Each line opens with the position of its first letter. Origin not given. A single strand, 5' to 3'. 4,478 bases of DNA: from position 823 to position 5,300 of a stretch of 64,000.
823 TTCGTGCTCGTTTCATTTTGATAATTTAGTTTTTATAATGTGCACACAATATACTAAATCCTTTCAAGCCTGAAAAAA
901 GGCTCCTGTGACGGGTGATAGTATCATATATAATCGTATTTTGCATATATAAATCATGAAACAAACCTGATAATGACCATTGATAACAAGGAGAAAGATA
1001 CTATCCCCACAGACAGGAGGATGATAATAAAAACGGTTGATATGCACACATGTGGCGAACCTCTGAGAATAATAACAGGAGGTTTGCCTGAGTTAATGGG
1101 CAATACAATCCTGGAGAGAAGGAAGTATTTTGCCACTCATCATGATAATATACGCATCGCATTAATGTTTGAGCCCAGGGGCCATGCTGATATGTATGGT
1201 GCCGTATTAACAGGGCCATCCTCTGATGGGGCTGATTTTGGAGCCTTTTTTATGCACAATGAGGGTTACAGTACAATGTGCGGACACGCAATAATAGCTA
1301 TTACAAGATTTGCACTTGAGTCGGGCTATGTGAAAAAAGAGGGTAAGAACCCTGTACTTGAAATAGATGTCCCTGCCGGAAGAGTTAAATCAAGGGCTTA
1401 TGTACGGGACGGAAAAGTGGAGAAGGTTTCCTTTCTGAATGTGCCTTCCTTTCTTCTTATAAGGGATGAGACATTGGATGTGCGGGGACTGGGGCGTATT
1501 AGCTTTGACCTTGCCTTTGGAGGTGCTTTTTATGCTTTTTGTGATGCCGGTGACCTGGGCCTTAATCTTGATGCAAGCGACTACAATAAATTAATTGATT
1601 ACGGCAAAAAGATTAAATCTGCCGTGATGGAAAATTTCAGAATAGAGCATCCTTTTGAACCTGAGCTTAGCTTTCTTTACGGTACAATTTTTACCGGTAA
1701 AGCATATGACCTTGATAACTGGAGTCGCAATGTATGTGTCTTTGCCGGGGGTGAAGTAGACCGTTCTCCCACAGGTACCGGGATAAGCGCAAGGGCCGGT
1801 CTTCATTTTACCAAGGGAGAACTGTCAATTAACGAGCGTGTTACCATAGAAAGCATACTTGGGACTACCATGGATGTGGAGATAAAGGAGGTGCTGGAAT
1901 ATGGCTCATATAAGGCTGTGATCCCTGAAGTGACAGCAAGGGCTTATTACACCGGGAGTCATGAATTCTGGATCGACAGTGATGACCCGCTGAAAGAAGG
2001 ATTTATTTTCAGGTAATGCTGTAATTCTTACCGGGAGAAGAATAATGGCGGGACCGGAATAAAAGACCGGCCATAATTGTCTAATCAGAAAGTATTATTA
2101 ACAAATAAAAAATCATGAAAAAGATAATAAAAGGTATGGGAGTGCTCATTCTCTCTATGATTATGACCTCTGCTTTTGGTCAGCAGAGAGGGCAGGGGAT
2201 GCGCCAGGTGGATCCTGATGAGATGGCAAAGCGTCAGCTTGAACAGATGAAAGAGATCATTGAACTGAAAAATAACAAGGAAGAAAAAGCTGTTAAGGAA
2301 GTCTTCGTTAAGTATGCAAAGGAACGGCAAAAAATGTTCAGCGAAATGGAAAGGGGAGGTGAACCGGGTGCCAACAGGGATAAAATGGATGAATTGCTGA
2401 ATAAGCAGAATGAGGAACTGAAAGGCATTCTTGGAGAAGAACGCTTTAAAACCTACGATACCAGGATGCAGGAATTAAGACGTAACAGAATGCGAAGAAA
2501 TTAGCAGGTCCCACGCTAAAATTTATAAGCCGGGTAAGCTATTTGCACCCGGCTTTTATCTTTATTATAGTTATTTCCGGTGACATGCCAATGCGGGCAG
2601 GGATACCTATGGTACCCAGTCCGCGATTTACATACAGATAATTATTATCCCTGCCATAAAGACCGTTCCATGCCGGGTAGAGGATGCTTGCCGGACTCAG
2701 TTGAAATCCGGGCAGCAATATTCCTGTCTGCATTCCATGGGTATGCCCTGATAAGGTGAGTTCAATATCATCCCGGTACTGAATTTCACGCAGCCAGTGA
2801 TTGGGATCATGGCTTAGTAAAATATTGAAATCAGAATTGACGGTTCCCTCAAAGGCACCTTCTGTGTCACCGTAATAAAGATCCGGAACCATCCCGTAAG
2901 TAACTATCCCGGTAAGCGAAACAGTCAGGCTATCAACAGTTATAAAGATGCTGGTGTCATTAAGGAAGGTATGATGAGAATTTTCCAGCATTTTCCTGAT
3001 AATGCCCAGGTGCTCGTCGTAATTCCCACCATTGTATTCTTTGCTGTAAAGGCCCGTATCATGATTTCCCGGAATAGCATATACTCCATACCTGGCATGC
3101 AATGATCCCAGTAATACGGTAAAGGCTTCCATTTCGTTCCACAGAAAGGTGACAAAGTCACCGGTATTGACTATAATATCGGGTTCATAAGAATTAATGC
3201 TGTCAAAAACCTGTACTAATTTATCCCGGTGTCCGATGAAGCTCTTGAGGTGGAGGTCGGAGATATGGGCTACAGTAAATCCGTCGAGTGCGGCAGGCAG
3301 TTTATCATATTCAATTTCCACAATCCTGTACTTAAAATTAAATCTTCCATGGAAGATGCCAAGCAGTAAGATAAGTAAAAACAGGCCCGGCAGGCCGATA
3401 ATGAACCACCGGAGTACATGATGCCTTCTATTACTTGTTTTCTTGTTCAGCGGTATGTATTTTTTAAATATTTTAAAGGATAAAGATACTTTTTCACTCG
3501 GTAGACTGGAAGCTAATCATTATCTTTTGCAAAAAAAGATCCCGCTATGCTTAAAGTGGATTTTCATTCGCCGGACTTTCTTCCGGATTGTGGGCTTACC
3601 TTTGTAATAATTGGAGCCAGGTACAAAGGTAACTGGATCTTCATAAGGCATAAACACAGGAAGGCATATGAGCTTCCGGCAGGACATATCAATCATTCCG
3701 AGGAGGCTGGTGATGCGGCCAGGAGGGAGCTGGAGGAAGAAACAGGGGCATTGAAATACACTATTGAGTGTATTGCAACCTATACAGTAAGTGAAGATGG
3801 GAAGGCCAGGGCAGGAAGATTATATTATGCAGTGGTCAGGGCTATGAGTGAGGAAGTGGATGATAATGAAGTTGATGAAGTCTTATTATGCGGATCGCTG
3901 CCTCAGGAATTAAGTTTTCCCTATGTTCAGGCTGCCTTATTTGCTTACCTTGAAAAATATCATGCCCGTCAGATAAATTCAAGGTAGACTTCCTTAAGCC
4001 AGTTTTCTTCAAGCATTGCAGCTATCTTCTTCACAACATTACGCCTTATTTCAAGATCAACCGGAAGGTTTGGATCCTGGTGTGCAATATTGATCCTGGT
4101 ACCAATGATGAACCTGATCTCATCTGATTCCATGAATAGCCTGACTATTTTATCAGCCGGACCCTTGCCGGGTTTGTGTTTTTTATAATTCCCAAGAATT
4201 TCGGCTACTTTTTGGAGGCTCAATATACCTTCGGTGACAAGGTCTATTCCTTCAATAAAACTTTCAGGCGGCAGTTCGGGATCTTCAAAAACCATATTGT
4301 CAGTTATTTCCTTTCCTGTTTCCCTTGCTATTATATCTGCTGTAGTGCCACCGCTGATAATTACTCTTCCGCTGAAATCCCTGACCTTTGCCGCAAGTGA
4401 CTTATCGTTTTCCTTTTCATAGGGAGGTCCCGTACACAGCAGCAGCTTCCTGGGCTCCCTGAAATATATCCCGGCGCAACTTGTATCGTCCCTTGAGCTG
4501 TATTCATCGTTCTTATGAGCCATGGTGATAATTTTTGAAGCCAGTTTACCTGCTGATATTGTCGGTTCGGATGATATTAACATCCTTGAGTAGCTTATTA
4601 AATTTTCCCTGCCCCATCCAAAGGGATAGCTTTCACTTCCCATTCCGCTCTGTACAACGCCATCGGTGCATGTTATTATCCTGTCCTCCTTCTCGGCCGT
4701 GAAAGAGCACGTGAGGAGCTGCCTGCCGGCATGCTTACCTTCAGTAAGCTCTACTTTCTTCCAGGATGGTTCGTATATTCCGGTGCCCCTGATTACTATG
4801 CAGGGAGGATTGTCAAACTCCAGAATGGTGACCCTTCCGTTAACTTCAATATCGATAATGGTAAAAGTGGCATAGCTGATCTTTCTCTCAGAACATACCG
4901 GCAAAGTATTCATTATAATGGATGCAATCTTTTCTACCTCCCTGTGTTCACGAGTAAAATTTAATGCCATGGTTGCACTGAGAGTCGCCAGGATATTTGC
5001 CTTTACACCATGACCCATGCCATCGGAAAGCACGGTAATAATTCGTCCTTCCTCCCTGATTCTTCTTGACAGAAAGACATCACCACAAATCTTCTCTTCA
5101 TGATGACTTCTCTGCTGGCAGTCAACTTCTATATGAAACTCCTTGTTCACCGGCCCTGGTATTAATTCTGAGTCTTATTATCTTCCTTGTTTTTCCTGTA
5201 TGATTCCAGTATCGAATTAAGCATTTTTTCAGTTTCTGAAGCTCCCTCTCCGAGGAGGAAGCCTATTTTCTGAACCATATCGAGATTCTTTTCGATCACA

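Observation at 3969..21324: Two differently wired H2-sensor modules plus Rex surround a HydCBA-type [FeFe]-hydrogenase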

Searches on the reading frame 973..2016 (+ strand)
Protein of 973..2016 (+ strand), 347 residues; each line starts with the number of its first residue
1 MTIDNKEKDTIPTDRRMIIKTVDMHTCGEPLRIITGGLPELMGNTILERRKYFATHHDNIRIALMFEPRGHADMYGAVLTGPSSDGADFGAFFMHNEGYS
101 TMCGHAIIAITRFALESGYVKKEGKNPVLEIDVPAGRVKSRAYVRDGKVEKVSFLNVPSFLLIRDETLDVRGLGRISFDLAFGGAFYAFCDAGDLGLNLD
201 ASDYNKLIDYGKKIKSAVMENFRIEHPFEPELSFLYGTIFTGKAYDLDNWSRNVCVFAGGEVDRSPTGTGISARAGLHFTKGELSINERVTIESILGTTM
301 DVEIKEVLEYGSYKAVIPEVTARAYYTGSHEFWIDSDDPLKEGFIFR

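Call 4: search_protein_families(library=pfam, proteins=[window:973-2016:+])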
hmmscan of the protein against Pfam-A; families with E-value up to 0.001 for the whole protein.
window:973-2016:+ (347 aa): 1 family
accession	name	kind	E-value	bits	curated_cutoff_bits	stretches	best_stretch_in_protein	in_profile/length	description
PF05544.16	Pro_racemase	-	1.5e-104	350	27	1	22-344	2-324/325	Proline racemase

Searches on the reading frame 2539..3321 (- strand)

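Call 4: search_protein_families(library=pfam, proteins=[window:2539-3321:-])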
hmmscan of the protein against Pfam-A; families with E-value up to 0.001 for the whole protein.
window:2539-3321:- (260 aa): 2 families
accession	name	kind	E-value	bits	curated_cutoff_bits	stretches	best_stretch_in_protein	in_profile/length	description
PF00149.33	Metallophos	-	5.8e-15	56.7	21.5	1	16-196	2-190/191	Calcineurin-like phosphoesterase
PF12850.12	Metallophos_2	-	1.1e-08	35.7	27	1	17-196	3-118/154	Calcineurin-like phosphoesterase superfamily domain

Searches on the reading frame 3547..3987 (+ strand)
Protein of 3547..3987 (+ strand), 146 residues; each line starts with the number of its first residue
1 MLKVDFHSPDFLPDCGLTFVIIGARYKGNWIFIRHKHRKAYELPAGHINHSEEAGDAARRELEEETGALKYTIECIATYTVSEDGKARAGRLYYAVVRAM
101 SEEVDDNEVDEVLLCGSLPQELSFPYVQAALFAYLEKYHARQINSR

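Call 4: search_protein_families(library=pfam, proteins=[window:3547-3987:+])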
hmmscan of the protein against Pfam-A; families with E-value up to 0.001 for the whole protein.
window:3547-3987:+ (146 aa): 1 family
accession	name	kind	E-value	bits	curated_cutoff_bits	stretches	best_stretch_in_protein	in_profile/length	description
PF00293.34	NUDIX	-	2.6e-10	40.8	21.1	1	32-110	19-108/134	NUDIX domain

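Call 6: search_protein_families(library=ncbifam, proteins=[window:3547-3987:+], max_evalue=0.01)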
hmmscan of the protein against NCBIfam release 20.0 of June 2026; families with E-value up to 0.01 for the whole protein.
window:3547-3987:+ (146 aa): 14 families
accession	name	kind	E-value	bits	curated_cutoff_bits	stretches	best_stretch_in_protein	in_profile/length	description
TIGR02705.1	nudix_YtkD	equivalog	5.1e-18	65.1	154.4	1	3-120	12-126/156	RNA deprotection pyrophosphohydrolase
NF001938.0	PRK00714.1-5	equivalog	8.1e-06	25.3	116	1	20-70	27-76/172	RNA pyrophosphohydrolase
NF001937.0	PRK00714.1-4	equivalog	9.4e-06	25.3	139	1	21-78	13-70/161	RNA pyrophosphohydrolase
NF001936.0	PRK00714.1-3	equivalog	1.7e-05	24.8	118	1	30-79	26-73/155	RNA pyrophosphohydrolase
TIGR00586.1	mutt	equivalog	0.00039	20.4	97.9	1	39-106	32-97/129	8-oxo-dGTP diphosphatase MutT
NF008736.0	PRK11762.1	equivalog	0.00053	19.5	169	1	41-82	76-117/186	ADP compounds hydrolase NudE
NF052459.1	OxoGTPPhMutT1Mycb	equivalog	0.00053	19.2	475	1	35-113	24-102/292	8-oxo-(d)GTP phosphatase MutT1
NF008044.0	PRK10776.1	equivalog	0.00058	19.7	148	1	39-82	31-74/130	8-oxo-dGTP diphosphatase MutT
NF001934.0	PRK00714.1-1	equivalog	0.00083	18.8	241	1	24-77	16-69/176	RNA pyrophosphohydrolase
NF006530.0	PRK08999.1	equivalog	0.0009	18.4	245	1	38-78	32-72/315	Nudix family hydrolase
TIGR00052.1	TIGR00052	subfamily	0.0024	17.5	79.55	1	35-101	76-142/188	nudix-type nucleoside diphosphatase, YffH/AdpP family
NF041652.1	Nud_hyd_Dein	equivalog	0.0027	18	200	1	36-85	40-90/152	Nudix hydrolase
NF001935.0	PRK00714.1-2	equivalog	0.0065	16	259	1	33-77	25-69/183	RNA pyrophosphohydrolase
NF008003.0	PRK10729.1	equivalog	0.0081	15.5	248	1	41-89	92-140/210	ADP-ribose diphosphatase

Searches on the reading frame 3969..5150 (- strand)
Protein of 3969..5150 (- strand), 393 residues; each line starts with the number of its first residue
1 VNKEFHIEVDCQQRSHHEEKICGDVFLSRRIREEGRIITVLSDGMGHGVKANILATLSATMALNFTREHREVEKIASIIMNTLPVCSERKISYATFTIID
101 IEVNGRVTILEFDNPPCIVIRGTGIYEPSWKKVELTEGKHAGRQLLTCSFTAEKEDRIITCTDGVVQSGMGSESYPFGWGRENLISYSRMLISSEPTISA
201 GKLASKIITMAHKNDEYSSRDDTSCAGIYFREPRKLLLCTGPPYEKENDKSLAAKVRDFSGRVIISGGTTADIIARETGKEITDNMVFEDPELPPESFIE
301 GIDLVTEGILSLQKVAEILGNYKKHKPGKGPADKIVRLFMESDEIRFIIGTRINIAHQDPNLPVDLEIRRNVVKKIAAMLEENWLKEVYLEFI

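Call 3: search_protein_families(library=pfam, proteins=[window:3969-5150:-])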
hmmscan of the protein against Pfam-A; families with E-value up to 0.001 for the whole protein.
window:3969-5150:- (393 aa): 1 family
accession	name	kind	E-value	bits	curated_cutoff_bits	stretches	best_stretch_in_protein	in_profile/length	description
PF07228.17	SpoIIE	-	1.3e-14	55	25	1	34-224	2-185/192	Stage II sporulation protein E (SpoIIE)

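Call 5: search_protein_families(library=ncbifam, proteins=[window:3969-5150:-], max_evalue=0.01)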
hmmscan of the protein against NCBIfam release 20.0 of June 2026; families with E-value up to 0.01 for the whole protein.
window:3969-5150:- (393 aa): 1 family
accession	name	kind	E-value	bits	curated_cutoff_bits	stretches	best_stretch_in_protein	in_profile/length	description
TIGR02865.1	spore_II_E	equivalog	2.2e-05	22.8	490.8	1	3-52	548-596/764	stage II sporulation protein E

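Call 44: find_homologous_proteins(query=window:3969-5150:-, max_evalue=1e-10)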
Query window:3969-5150:- (393 aa): 6672 proteins with E <= 1e-10 among 8000 candidates; the best 120 are listed.
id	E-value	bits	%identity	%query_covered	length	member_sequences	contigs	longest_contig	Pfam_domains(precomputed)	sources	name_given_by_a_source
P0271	1.7e-239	812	90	100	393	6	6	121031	PF07228.18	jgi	-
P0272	3.0e-223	759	83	100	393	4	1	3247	PF07228.18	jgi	-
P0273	1.6e-222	757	85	98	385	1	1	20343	PF07228.18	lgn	-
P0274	2.8e-217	739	82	100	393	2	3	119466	PF07228.18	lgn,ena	-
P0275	4.1e-217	739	81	100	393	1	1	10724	PF07228.18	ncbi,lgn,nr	ncbi:MAG: SpoIIE family protein phosphatase [Bacteroidales bacterium]|nr:SpoIIE family protein phosp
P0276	2.4e-215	733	80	100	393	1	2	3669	PF07228.18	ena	-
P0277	2.5e-215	733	80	100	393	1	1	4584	PF07228.18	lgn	-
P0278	1.8e-214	730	79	100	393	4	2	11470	PF07228.18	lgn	-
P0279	8.1e-214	728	78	100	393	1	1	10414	PF07228.18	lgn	-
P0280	7.8e-212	721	80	100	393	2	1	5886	PF07228.18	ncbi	-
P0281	4.4e-208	709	79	100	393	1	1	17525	PF07228.18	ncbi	ncbi:MAG: SpoIIE family protein phosphatase [Bacteroidales bacterium]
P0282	2.2e-207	707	79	100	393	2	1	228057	PF07228.18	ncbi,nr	ncbi:MAG: SpoIIE family protein phosphatase [Bacteroidales bacterium]|nr:SpoIIE family protein phosp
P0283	3.2e-205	700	76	100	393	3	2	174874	PF07228.18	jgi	-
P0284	2.4e-189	647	71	100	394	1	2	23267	PF07228.18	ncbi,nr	ncbi:MAG: stage II sporulation protein E [Bacteroidetes bacterium RBG_13_44_24]|nr:MAG: stage II spo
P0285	3.2e-189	647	71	100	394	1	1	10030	PF07228.18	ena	-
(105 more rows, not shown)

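Call 54: predict_structure(alignment_id=A2)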
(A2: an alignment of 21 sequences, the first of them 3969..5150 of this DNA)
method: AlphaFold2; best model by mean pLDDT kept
length: 393 residues; sequences in the alignment: 21
mean_pLDDT: 81.3   pTM: 0.76
mean pLDDT of the five models: 81.3, 77.9, 77.8, 72.7, 69.8
residues with pLDDT >= 90: 116; 70-90: 212; 50-70: 36; < 50: 29
segments of 3 or more residues with pLDDT < 50: 1-3, 88-90, 286-295, 354-364
pLDDT, mean of each block of 10 residues (from residue 1): 68 70 79 86 70 80 88 85 61 79 91 91 89 84 90 91 84 82 91 86 89 67 86 90 88 93 87 89 57 57 80 90 83 89 90 53 57 92 87 87
secondary structure, 60 per line:
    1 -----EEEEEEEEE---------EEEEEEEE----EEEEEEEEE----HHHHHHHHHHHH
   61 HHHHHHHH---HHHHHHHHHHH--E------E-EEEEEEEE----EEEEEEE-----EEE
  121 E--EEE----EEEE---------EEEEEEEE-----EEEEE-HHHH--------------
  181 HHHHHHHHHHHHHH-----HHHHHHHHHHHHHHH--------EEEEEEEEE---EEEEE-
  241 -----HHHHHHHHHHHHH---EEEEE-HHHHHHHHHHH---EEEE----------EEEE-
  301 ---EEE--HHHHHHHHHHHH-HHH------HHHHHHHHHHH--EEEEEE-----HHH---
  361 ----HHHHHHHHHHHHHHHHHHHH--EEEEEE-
elements in order: E6-14 E24-31 E36-44 H49-68 H72-82 E94-101 E106-112 E118-121 E124-126 E131-134 E144-151 E157-161 H163-166 H181-194 H200-214 E223-231 E235-239 H246-258 E262-266 H268-278 E282-285 E296-299 E304-306 H309-320 H331-341 E344-349 H365-384 E387-392

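Call 57: fold_search(model_id=the predicted structure, library=pdb)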
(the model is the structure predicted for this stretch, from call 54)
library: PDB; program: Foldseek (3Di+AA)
matches with E <= 10: 1043; with E <= 0.001: 76
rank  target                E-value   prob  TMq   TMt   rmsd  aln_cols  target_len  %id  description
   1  3ke6_B                1.4e-12  1.00  0.45  0.50   6.0       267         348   16  The crystal structure of the RsbU and RsbW domains of Rv1364c from Mycobacterium tuberculosis (released 2010-11-10)
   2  5mqh                  1.0e-11  1.00  0.44  0.70   4.3       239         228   11  Structure of the Phosphatase Domain of the Cell Fate Determinant SpoIIE from Bacillus subtilis in a crystal form without (released 2017-05-31)
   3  3ke6_A                1.3e-11  1.00  0.44  0.48   6.3       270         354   15  The crystal structure of the RsbU and RsbW domains of Rv1364c from Mycobacterium tuberculosis (released 2010-11-10)
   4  3pu9_A                1.4e-11  1.00  0.47  0.76   4.0       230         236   19  Crystal structure of serine/threonine phosphatase Sphaerobacter thermophilus DSM 20745 (released 2010-12-22)
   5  3w40_A                1.5e-11  1.00  0.40  0.74   4.6       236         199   18  Crystal structure of RsbX in complex with magnesium in space group P1 (released 2014-01-22)
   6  5ucg_A                3.0e-11  1.00  0.44  0.49   4.7       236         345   14  Structure of the PP2C Phosphatase Domain and a Fragment of the Regulatory Domain of the Cell Fate Determinant SpoIIE f (released 2017-05-31)
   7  5ucg_D                7.3e-11  1.00  0.46  0.53   4.0       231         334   13  Structure of the PP2C Phosphatase Domain and a Fragment of the Regulatory Domain of the Cell Fate Determinant SpoIIE f (released 2017-05-31)
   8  5ucg_B                1.7e-10  1.00  0.45  0.52   4.2       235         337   15  Structure of the PP2C Phosphatase Domain and a Fragment of the Regulatory Domain of the Cell Fate Determinant SpoIIE f (released 2017-05-31)
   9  5ucg_E                5.5e-10  1.00  0.44  0.51   4.5       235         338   13  Structure of the PP2C Phosphatase Domain and a Fragment of the Regulatory Domain of the Cell Fate Determinant SpoIIE f (released 2017-05-31)
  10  3zt9                  5.5e-10  1.00  0.39  0.73   5.0       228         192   18  The bacterial stressosome: a modular system that has been adapted to control secondary messenger signaling (released 2012-02-22)
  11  2j86_A                6.3e-10  1.00  0.37  0.58   7.5       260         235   16  Structural analysis of the PP2C Family Phosphatase tPphA of Thermosynechococcus elongatus (released 2007-11-06)
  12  2pk0_A                6.6e-10  1.00  0.41  0.62   6.4       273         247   13  Structure of the S. agalactiae serine/threonine phosphatase at 2.65 resolution (released 2007-06-12)
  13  2y09                  7.9e-10  1.00  0.37  0.58   6.6       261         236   15  The cyanobacterial PP2C-like phosphatase tPphA requires three metals in the catalytic center for efficient catalysis (released 2011-02-09)
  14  2j86_B                1.0e-09  1.00  0.35  0.54   7.8       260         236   14  Structural analysis of the PP2C Family Phosphatase tPphA of Thermosynechococcus elongatus (released 2007-11-06)
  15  3f79_D                1.2e-09  1.00  0.39  0.63   5.1       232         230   12  Structure of pseudo-centered cell crystal form of the C-terminal phosphatase domain of P. aeruginosa RssB (released 2009-11-24)
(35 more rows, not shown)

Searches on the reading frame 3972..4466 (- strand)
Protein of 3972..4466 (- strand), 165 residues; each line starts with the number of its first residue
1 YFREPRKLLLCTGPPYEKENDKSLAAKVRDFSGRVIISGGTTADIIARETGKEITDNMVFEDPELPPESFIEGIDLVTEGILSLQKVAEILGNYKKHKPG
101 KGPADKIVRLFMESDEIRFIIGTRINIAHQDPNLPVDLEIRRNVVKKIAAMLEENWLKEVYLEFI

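Call 35: search_protein_families(library=pfam, proteins=[window:3972-4466:-], max_evalue=10)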
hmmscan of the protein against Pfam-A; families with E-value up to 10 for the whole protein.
seq(165 aa): 0 families

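Call 62: search_solved_structures(query=A4, max_evalue=10)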
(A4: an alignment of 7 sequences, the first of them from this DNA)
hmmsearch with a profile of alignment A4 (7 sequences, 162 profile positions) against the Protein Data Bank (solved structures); distinct sequences matched with E-value up to 10: 11.
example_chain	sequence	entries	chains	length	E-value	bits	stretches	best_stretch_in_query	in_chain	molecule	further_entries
4fhr_B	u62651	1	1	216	0.0031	20.7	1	5-83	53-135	Flagellar motor switch protein FliG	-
1lkv_X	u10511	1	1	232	0.0033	20.6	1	5-83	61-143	FLAGELLAR MOTOR SWITCH PROTEIN FLIG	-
3ajc_A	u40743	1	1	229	0.061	16.5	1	15-83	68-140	Flagellar motor switch protein fliG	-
7bxx_A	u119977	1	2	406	0.13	15.4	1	43-107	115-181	Tetanus toxin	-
7oh1_A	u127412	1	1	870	0.13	15.4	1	44-107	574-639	Tetanus toxin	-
7by5_A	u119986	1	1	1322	0.34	14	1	44-107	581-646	Tetanus toxin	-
5n0b_A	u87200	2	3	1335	0.35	14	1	44-107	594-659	Tetanus toxin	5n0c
7bvr_A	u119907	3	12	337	0.76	12.9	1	91-152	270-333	AP_endonuc_2 domain-containing protein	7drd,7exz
5xnk_A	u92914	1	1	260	0.96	12.6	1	21-76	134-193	McyF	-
5wxx_A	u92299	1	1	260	0.97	12.6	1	21-76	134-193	McyF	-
5wxy_A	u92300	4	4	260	0.97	12.6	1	21-74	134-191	McyF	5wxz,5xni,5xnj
